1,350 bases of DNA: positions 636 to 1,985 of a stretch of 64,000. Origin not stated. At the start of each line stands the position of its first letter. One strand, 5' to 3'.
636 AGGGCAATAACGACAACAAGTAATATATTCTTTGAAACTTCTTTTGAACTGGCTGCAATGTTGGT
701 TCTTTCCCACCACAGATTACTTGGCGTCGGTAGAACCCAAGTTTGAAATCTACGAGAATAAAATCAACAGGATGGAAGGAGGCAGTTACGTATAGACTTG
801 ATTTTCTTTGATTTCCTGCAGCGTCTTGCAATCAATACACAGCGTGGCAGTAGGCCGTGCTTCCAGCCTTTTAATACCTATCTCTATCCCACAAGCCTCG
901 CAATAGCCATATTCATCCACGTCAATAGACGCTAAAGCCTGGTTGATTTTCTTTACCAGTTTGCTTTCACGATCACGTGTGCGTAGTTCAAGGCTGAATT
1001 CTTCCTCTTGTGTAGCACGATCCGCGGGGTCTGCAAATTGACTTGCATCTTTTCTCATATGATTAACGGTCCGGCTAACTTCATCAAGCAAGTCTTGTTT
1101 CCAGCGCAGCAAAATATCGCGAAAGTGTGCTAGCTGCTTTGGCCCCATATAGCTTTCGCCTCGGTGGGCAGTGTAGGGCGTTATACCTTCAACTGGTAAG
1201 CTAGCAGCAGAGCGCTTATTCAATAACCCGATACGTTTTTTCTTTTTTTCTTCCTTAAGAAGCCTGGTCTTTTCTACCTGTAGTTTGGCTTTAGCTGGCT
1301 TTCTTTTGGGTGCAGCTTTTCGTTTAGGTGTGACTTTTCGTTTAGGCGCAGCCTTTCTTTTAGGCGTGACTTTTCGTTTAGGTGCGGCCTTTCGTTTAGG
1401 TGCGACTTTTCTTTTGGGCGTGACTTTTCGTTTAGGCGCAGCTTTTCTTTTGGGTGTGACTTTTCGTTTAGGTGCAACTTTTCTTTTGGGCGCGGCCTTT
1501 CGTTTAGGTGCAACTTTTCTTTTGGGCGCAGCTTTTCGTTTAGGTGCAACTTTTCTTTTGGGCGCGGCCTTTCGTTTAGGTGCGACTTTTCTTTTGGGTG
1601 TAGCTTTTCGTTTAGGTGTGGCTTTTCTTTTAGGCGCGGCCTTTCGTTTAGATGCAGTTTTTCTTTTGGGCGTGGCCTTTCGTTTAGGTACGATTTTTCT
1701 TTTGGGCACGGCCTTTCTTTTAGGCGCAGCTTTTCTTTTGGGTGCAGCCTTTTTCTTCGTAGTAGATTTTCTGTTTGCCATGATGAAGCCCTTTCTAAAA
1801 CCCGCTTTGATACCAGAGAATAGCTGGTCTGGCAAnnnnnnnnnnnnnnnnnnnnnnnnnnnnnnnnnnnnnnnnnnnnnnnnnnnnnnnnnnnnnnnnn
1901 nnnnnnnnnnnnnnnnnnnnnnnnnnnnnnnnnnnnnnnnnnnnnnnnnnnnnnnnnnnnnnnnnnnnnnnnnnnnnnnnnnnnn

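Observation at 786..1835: DksA ortholog fused to a roughly 170-residue histone-H1-like lysine-rich repeat domain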

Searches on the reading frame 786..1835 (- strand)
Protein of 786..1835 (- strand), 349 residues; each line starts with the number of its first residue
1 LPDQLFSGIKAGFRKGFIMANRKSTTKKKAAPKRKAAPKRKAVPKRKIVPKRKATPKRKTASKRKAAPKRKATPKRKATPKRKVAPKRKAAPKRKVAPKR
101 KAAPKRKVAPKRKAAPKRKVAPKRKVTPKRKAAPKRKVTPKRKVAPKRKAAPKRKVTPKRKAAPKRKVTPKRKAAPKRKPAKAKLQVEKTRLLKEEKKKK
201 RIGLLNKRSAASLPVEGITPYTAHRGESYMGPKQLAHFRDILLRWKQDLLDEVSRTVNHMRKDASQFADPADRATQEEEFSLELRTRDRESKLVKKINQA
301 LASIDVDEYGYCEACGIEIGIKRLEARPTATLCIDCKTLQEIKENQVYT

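Call 3: search_protein_families(library=pfam, proteins=[window:786-1835:-], max_evalue=1)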
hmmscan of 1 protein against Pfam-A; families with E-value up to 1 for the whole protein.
window:786-1835:- (349 aa): 2 families
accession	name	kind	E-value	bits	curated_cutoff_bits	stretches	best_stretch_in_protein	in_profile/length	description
PF21157.2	DksA_N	-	4.6e-31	107.3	27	1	234-304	1-71/71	DnaK suppressor protein DksA, N-terminal domain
PF01258.23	zf-dskA_traR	-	1.8e-11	44.3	24.9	1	309-338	3-32/36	Prokaryotic dksA/traR C4-type zinc finger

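Call 4: search_protein_families(library=ncbifam, proteins=[window:786-1835:-], max_evalue=1)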
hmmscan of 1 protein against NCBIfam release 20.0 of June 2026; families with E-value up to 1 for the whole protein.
window:786-1835:- (349 aa): 10 families
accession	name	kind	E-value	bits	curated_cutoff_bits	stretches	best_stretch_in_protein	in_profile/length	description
NF008045.0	PRK10778.1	equivalog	2.9e-58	196.4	289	1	209-347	11-149/151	RNA polymerase-binding protein DksA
TIGR02420.1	dksA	equivalog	6.2e-49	165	115.5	1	230-338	1-109/110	RNA polymerase-binding protein DksA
NF033459.1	DksA_like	equivalog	7e-19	68.2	105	1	234-341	2-110/113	RNA polymerase-binding protein DksA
TIGR02890.1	bacill_yteA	subfamily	1e-16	61.4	134.4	1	233-343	1-120/159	regulatory protein, yteA family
TIGR02419.1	C4_traR_proteo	subfamily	3.2e-09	37.2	59.7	1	269-341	1-64/64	phage/conjugal plasmid C-4 type zinc finger protein, TraR family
NF010268.0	PRK13715.1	equivalog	0.00015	21.7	108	1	296-344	22-69/73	conjugal transfer protein TraR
NF008243.0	PRK11019.1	equivalog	0.0029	18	96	1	306-346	33-73/88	DksA/TraR family C4-type zinc finger protein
NF005846.3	PRK07764.1-6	equivalog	0.041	12.9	625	1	28-221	394-587/628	DNA polymerase III subunit gamma and tau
NF008975.0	PRK12323.1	equivalog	0.093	11.4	875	1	24-227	402-611/709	DNA polymerase III subunit gamma/tau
NF005942.0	PRK07994.1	equivalog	0.27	10.2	613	1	49-244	391-532/655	DNA polymerase III subunit gamma/tau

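Call 6: find_homologous_proteins(query=window:789-1781:-)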
Query seq(331 aa) (331 aa): 6110 proteins with E <= 0.001 among 8000 candidates; the best 120 are listed.
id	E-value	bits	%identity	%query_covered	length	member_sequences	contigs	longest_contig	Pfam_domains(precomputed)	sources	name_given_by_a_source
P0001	9.0e-115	402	83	52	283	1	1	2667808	PF21157.3,PF01258.24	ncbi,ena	-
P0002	1.0e-113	398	81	51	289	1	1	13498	PF21157.3,PF01258.24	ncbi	-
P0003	1.9e-113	397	83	50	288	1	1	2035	PF21157.3,PF01258.24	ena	-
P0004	1.7e-110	388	82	45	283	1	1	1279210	PF21157.3,PF01258.24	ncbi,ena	-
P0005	1.0e-106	375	78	52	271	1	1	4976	PF21157.3,PF01258.24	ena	-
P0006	5.0e-106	373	81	44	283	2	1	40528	PF21157.3,PF01258.24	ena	-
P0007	1.1e-105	372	60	100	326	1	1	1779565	PF21157.3,PF01258.24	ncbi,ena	-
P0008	4.2e-103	363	74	54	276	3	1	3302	PF21157.3,PF01258.24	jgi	jgi:DnaK suppressor protein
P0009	2.3e-99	351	75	51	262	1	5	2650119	PF21157.3,PF01258.24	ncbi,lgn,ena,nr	ncbi:MAG: RNA polymerase-binding protein DksA [Gammaproteobacteria bacterium]|nr:MAG: RNA polymerase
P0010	4.8e-99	350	-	-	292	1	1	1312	PF21157.3,PF01258.24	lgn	-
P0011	1.2e-96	342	-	-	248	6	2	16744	PF21157.3,PF01258.24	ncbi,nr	ncbi:MAG: RNA polymerase-binding protein DksA [Gammaproteobacteria bacterium]|nr:RNA polymerase-bind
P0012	2.8e-96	341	61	88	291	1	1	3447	PF21157.3,PF01258.24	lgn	-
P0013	3.2e-96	341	79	51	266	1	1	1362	PF21157.3,PF01258.24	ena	-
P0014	5.0e-96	340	64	52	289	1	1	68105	PF21157.3,PF01258.24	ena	-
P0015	3.8e-95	337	75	52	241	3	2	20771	PF21157.3,PF01258.24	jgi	jgi:DnaK suppressor protein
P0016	3.9e-95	337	71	70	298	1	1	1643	PF21157.3,PF01258.24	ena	-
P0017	1.1e-94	336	73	58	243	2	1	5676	PF21157.3,PF01258.24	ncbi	-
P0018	1.2e-94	336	62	92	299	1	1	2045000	PF21157.3,PF01258.24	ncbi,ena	-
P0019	1.3e-94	335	80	45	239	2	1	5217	PF21157.3,PF01258.24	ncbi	-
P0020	9.4e-94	333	68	67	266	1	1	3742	PF21157.3,PF01258.24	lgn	-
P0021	4.1e-93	331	76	51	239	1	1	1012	PF21157.3,PF01258.24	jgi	-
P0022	9.0e-93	329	80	52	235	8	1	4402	PF21157.3,PF01258.24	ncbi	-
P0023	1.4e-92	329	82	44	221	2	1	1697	PF21157.3,PF01258.24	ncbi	ncbi:MAG: RNA polymerase-binding protein DksA, partial [Gammaproteobacteria bacterium]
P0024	2.6e-92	328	77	52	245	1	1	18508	PF21157.3,PF01258.24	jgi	-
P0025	3.6e-92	327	62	92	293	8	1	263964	PF21157.3,PF01258.24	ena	-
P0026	5.1e-92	327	71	52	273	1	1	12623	PF21157.3,PF01258.24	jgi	-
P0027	1.9e-91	325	74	63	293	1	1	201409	PF21157.3,PF01258.24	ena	-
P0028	1.7e-90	322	76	52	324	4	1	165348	PF21157.3,PF01258.24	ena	-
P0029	8.9e-89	316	72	59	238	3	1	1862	PF21157.3,PF01258.24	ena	-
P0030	1.9e-88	315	63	67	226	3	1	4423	PF21157.3,PF01258.24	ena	-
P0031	3.0e-88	315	69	68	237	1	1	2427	PF21157.3,PF01258.24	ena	-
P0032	1.3e-83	299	76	58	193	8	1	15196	PF21157.3,PF01258.24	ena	-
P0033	1.0e-81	293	75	51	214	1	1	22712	PF21157.3,PF01258.24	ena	-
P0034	1.3e-80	290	-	-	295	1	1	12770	PF21157.3,PF01258.24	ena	-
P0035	2.8e-80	288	74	54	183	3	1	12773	PF21157.3,PF01258.24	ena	-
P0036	1.7e-78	283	70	42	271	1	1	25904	PF21157.3,PF01258.24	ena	-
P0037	1.4e-77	280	58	57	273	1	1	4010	PF21157.3,PF01258.24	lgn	-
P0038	1.6e-75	273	58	58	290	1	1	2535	PF21157.3,PF01258.24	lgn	-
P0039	1.8e-72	263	50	76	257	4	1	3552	PF21157.3,PF01258.24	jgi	jgi:DnaK suppressor protein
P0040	1.8e-72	263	73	41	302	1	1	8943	PF21157.3,PF01258.24,PF07382.17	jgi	-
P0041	2.4e-72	262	-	-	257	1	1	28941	PF21157.3,PF01258.24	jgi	jgi:DnaK suppressor protein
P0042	3.3e-72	262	63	41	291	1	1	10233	PF21157.3,PF01258.24,PF07382.17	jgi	-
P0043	1.4e-71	260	69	42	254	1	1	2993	PF21157.3,PF01258.24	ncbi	-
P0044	2.6e-71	259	71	42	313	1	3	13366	PF21157.3,PF01258.24,PF07382.17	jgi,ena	jgi:DnaK suppressor protein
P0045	4.2e-71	258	68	42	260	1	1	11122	PF21157.3,PF01258.24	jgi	jgi:DnaK suppressor protein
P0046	6.4e-71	258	72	41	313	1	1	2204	PF21157.3,PF01258.24,PF07382.17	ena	-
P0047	9.4e-71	257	71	42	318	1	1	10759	PF21157.3,PF01258.24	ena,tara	tara:strand:- start:3950 stop:4906 length:957 start_codon:yes stop_codon:yes gene_type:complete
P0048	1.1e-70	257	71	41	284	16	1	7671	PF21157.3,PF01258.24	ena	-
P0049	1.1e-70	257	71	42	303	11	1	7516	PF21157.3,PF01258.24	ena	-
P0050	1.6e-70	256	60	57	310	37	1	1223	PF21157.3,PF01258.24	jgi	-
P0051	1.7e-70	256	67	42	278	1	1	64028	PF21157.3,PF01258.24,PF07382.17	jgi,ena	-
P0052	2.2e-70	256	-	-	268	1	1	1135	PF21157.3,PF01258.24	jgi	jgi:DnaK suppressor protein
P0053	6.0e-70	255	71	42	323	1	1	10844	PF21157.3,PF01258.24,PF07382.17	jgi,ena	jgi:DnaK suppressor protein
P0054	1.9e-69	253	-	-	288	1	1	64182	PF21157.3,PF01258.24,PF07382.17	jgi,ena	-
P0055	4.9e-69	252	-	-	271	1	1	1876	PF21157.3,PF01258.24,PF07382.17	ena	-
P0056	1.0e-68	250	71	42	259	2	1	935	PF21157.3,PF01258.24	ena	-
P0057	1.5e-68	250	70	43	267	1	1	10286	PF21157.3,PF01258.24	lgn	-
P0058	3.6e-68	249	53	66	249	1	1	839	PF21157.3,PF01258.24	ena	-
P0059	4.3e-68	248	59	58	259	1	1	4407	PF21157.3,PF01258.24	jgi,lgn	-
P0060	8.2e-68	248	68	42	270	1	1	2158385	PF21157.3,PF01258.24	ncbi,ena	-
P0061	7.0e-67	244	71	42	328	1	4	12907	PF21157.3,PF01258.24,PF07382.17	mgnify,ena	mgnify:CR=1 FL=1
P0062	1.3e-66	244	67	42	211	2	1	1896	PF21157.3,PF01258.24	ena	-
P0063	5.1e-66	242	-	-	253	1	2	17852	PF21157.3,PF01258.24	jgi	-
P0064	7.3e-66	241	50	75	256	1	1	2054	PF21157.3,PF01258.24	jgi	jgi:DnaK suppressor protein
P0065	7.5e-66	241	51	66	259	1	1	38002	PF21157.3,PF01258.24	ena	-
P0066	1.1e-65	241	55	66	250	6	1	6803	PF21157.3,PF01258.24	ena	-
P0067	1.2e-65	240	70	38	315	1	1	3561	PF21157.3,PF01258.24,PF07382.17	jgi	jgi:DnaK suppressor protein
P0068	3.4e-65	239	68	39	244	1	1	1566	PF21157.3,PF01258.24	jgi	-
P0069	3.5e-65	239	65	42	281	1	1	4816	PF21157.3,PF01258.24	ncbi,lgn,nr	ncbi:MAG: RNA polymerase-binding protein DksA [Gammaproteobacteria bacterium]|nr:RNA polymerase-bind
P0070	4.7e-65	238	64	38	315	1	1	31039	PF21157.3,PF01258.24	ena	-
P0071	8.8e-65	238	-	-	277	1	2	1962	PF21157.3,PF01258.24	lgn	-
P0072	9.0e-65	238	66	42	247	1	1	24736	PF21157.3,PF01258.24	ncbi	-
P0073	1.0e-64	237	64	49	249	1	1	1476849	PF21157.3,PF01258.24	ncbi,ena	-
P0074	3.5e-64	236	71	42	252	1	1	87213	PF21157.3,PF01258.24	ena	-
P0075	5.1e-64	235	68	42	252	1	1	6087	PF21157.3,PF01258.24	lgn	-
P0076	5.3e-64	235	70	40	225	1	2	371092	PF21157.3,PF01258.24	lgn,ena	-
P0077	5.7e-64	235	64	43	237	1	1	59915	PF21157.3,PF01258.24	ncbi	-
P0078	6.1e-64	235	-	-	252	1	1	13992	PF21157.3,PF01258.24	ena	-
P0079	6.5e-64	235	71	42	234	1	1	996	PF21157.3,PF01258.24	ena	-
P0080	7.6e-64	234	71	42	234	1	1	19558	PF21157.3,PF01258.24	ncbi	-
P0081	7.8e-64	234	72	38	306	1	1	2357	PF16058.11,PF21157.3,PF01258.24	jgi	jgi:DnaK suppressor protein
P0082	9.1e-64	234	64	43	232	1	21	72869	PF21157.3,PF01258.24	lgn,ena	-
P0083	1.0e-63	234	71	42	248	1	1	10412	PF21157.3,PF01258.24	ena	-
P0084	1.4e-63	234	63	41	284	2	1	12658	PF21157.3,PF01258.24,PF07382.17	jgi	-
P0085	1.7e-63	233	69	40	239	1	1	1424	PF21157.3,PF01258.24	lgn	-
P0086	1.7e-63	233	64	43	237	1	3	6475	PF21157.3,PF01258.24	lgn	-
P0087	1.9e-63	233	70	43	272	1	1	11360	PF21157.3,PF01258.24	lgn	-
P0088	2.2e-63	233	54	69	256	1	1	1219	PF21157.3,PF01258.24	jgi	jgi:DnaK suppressor protein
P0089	2.3e-63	233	-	-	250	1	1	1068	PF21157.3,PF01258.24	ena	-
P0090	2.6e-63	233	61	52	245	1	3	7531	PF21157.3,PF01258.24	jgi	-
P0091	2.6e-63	233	64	43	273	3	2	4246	PF21157.3,PF01258.24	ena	-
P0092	3.0e-63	233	64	43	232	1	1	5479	PF21157.3,PF01258.24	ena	-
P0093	3.7e-63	232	64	43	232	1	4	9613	PF21157.3,PF01258.24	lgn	-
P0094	4.2e-63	232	54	57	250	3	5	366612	PF21157.3,PF01258.24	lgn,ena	-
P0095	4.4e-63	232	64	43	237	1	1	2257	PF21157.3,PF01258.24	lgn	-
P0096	4.6e-63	232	67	39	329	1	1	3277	PF21157.3,PF01258.24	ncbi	-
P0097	5.7e-63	232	64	43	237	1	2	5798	PF21157.3,PF01258.24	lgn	-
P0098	5.8e-63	232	68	43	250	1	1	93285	PF21157.3,PF01258.24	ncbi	-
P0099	5.8e-63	232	64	43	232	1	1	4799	PF21157.3,PF01258.24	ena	-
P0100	6.1e-63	232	68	42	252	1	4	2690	PF21157.3,PF01258.24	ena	-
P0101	6.2e-63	231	70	40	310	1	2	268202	PF21157.3,PF01258.24,PF07382.17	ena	-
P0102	6.3e-63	231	64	43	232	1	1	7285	PF21157.3,PF01258.24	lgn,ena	-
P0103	7.0e-63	231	-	-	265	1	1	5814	PF21157.3,PF01258.24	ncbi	-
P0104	7.1e-63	231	70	40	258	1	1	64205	PF21157.3,PF01258.24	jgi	-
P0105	7.1e-63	231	64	43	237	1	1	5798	PF21157.3,PF01258.24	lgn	-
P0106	1.2e-62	231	69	40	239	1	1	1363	PF21157.3,PF01258.24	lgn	-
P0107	1.2e-62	231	64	43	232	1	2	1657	PF21157.3,PF01258.24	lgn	-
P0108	1.5e-62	230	55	60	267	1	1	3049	PF21157.3,PF01258.24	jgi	jgi:DnaK suppressor protein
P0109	1.5e-62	230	71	40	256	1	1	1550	PF21157.3,PF01258.24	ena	-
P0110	1.5e-62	230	64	43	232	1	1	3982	PF21157.3,PF01258.24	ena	-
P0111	1.9e-62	230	70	40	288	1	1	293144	PF21157.3,PF01258.24,PF07382.17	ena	-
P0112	2.0e-62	230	64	43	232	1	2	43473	PF21157.3,PF01258.24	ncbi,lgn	-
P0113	2.3e-62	230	-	-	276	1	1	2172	PF21157.3,PF01258.24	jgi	jgi:DnaK suppressor protein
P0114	2.3e-62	230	-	-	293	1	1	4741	PF21157.3,PF01258.24,PF07382.17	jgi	jgi:DnaK suppressor protein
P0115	2.5e-62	229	64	43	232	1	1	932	PF21157.3,PF01258.24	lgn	-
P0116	2.6e-62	229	70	40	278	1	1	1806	PF21157.3,PF01258.24,PF07382.17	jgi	-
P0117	3.0e-62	229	54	68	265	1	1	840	PF21157.3,PF01258.24,PF07382.17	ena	-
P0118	3.4e-62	229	70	38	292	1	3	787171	PF21157.3,PF01258.24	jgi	jgi:DnaK suppressor protein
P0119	3.8e-62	229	-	-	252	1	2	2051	PF21157.3,PF01258.24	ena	-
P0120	4.0e-62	229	70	40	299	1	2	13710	PF21157.3,PF01258.24,PF07382.17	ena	-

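Call 9: find_related_loci(query=window:789-1781:-, collection=genome_contigs, flank=6000)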
Query seq(331 aa) (331 aa) in genome_contigs; peptide patterns used: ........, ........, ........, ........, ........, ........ (x = any residue, [..] = any of these).
600 stretches matched a pattern (row limit reached: there are more); 10 encode a relative of the query (tblastn E <= 1e-3); 10 distinct loci.
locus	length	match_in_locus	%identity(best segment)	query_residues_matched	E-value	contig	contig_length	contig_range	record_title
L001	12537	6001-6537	76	153-331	8e-93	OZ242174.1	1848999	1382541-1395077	MAG: Gammaproteobacteria bacterium isolate e81882f9-224b-47fe-8761-2b228011601b genome assembly, chromosome: 1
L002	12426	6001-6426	55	188-329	5e-51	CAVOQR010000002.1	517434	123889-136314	MAG: uncultured Gammaproteobacteria bacterium isolate MFD09964.bin.1.69 genome assembly, contig: contig_15974, whole gen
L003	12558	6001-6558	85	146-331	5e-65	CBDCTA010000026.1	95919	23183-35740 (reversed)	MAG: Gammaproteobacteria bacterium isolate 5855a647-896d-46ad-840d-d36910132e9f genome assembly, contig: contig_26, whol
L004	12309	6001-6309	39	216-316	1e-11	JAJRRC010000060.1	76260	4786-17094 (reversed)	MAG: Planctomycetota bacterium isolate Dive100_bin2.50 k141_488011, whole genome shotgun sequence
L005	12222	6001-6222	62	1-161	3e-11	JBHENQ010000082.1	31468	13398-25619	MAG: Gemmatimonadaceae bacterium isolate S5_bin.2.orig S5_k141_1836614, whole genome shotgun sequence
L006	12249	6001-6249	65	10-124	8e-11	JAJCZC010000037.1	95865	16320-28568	MAG: Candidatus Dependentiae bacterium isolate OFTM133 OFTM133_36, whole genome shotgun sequence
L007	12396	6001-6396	43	4-166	1e-9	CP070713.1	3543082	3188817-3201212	MAG: Myxococcales bacterium isolate bin5 chromosome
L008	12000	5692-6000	32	224-319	4e-9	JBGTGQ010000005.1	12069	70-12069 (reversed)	MAG: Terrimicrobiaceae bacterium isolate JTS-RE219 k141_4181998, whole genome shotgun sequence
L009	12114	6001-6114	71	38-158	2e-6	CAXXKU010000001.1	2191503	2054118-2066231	MAG: Nitrosopumilus sp. isolate f837b10d-fa0a-4887-b276-3e9614c5383a genome assembly, contig: contig_1, whole genome sho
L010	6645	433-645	32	248-318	2e-5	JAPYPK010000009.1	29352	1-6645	MAG: Nitrospinaceae bacterium isolate PW1.metabat2.33 PW1_1807_length_29352_cov_195.297846, whole genome shotgun sequenc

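Call 10: find_encoding_contigs(protein=window:789-1781:-, flank=3000, max_places=4)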
Protein seq(331 aa) (331 aa): no gene with exactly this product is on record in the collection.

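Call 11: find_encoding_contigs(protein=P0001, flank=6000, max_places=3)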
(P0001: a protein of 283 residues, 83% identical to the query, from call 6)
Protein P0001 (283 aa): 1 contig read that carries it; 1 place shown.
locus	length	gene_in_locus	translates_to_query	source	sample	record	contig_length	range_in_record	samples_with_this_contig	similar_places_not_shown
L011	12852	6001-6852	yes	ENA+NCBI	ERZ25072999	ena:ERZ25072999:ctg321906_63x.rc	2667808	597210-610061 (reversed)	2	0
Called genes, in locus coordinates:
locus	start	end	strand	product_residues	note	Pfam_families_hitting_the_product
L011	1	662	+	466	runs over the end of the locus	PF00497:SBP_bac_3, PF01464:SLT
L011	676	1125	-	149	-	PF00383:dCMP_cyt_deam_1, PF14437:MafB19-deam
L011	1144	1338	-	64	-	-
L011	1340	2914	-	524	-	PF00117:GATase, PF07722:Peptidase_C26, PF02540:NAD_synthase, PF03054:tRNA_Me_trans (faint), PF00958:GMP_synt_C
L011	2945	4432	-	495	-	PF00478:IMPDH, PF00571:CBS, PF03060:NMO, PF00977:His_biosynth (faint), PF01070:FMN_dh, PF01645:Glu_synthase (weak)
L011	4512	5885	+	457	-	PF13742:tRNA_anti_2, PF01336:tRNA_anti-codon, PF02601:Exonuc_VII_L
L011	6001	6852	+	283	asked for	PF21157:DksA_N, PF01258:zf-dskA_traR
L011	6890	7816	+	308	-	PF00749:tRNA-synt_1c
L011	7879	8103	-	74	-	-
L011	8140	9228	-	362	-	PF00111:Fer2, PF00970:FAD_binding_6 (weak), PF00175:NAD_binding_1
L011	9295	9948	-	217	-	PF02798:GST_N (weak), PF13417:GST_N_3, PF13409:GST_N_2 (weak)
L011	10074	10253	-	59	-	PF06902:Fer4_19, PF13370:Fer4_13 (weak)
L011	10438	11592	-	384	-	PF00487:FA_desaturase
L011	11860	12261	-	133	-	PF01641:SelR, PF03226:Yippee-Mis18 (weak)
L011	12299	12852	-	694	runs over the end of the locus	PF01138:RNase_PH, PF03725:RNase_PH_C, PF03726:PNPase, PF01138:RNase_PH, PF00013:KH_1, PF00575:S1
